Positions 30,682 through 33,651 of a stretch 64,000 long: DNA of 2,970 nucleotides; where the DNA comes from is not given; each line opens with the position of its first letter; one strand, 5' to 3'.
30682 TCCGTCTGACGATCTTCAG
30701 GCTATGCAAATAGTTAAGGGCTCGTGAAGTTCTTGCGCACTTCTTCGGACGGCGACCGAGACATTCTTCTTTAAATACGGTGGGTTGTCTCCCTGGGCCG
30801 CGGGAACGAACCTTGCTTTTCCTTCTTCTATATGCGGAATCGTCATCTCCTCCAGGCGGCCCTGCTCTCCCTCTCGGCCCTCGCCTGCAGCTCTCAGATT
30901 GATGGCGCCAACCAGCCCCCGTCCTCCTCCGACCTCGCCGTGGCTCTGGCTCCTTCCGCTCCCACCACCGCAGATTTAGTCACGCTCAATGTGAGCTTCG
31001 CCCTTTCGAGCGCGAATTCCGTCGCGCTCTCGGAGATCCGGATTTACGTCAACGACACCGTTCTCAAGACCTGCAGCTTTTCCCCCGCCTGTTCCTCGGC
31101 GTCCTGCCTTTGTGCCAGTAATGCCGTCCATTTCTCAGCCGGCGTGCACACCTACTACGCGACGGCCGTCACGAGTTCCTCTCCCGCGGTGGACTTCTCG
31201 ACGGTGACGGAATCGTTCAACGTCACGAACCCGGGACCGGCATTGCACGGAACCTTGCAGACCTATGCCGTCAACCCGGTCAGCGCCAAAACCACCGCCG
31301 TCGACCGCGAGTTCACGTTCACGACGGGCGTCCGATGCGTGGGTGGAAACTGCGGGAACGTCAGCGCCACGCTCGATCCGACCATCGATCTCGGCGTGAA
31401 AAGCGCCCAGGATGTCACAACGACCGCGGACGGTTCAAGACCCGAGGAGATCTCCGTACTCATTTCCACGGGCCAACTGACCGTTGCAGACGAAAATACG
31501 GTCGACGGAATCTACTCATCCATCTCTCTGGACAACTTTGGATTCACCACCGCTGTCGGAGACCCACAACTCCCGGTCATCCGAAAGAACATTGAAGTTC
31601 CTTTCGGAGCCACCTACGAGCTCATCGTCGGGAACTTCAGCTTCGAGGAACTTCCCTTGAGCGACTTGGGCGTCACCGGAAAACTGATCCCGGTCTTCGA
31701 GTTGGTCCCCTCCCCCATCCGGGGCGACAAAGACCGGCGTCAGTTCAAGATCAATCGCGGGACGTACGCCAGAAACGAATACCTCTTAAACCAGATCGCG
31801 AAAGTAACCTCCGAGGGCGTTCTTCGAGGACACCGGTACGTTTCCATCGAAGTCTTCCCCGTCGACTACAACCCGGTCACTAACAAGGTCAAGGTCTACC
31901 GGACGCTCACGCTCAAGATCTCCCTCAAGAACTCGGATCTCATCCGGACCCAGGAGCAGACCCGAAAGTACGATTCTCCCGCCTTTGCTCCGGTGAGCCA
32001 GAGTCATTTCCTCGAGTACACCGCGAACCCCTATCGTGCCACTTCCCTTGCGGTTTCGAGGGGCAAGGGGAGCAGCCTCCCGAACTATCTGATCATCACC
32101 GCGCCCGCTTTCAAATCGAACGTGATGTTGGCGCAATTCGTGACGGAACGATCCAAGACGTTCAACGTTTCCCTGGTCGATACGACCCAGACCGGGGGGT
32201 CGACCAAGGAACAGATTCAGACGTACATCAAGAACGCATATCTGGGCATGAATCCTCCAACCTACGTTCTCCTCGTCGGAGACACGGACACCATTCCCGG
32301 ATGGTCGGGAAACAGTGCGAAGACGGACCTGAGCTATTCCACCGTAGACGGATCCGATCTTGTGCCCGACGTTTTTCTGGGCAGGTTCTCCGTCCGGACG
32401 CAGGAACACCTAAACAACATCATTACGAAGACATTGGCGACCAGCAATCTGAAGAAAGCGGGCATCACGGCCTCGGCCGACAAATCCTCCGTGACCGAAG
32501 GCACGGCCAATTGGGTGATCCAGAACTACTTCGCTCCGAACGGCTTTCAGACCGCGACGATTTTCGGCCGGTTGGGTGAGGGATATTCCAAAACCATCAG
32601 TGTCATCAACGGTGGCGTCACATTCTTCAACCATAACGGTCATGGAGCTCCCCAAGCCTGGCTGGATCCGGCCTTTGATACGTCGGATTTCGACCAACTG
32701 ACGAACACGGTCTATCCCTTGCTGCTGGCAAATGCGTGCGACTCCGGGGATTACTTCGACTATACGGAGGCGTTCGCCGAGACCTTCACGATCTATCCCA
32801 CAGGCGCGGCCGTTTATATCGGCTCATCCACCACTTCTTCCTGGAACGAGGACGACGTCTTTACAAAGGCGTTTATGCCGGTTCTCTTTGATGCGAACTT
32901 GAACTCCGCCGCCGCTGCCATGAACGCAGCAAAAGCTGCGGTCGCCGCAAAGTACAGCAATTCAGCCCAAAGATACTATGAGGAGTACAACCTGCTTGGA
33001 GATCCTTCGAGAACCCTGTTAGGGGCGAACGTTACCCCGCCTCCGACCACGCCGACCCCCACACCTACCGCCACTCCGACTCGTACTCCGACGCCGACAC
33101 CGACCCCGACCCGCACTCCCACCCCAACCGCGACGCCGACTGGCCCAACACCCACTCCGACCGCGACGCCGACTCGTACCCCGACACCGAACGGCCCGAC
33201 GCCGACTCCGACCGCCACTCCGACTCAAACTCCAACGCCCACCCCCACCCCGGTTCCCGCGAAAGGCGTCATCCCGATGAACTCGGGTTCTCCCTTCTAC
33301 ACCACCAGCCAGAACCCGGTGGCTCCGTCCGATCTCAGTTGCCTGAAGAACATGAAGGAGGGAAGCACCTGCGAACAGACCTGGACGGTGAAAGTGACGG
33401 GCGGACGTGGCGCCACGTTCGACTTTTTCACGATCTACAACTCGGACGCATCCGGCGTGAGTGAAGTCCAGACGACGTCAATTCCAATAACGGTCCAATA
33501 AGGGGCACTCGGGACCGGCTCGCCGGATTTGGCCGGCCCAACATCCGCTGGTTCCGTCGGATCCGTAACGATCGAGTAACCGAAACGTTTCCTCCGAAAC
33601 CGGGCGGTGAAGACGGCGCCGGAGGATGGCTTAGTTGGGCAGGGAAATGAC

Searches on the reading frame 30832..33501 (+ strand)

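Call 52: search_protein_families(library=pfam, proteins=[window:30832-33501:+], max_evalue=0.00001)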
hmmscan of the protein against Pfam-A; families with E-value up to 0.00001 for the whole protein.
window:30832-33501:+ (889 aa): 2 families
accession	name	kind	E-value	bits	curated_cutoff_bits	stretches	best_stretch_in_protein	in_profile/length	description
PF01364.23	Peptidase_C25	-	3.1e-50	171.9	23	1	419-726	1-371/374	Peptidase family C25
PF08126.16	Propeptide_C25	-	1.3e-11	44.5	22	1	215-397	30-198/205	Propeptide_C25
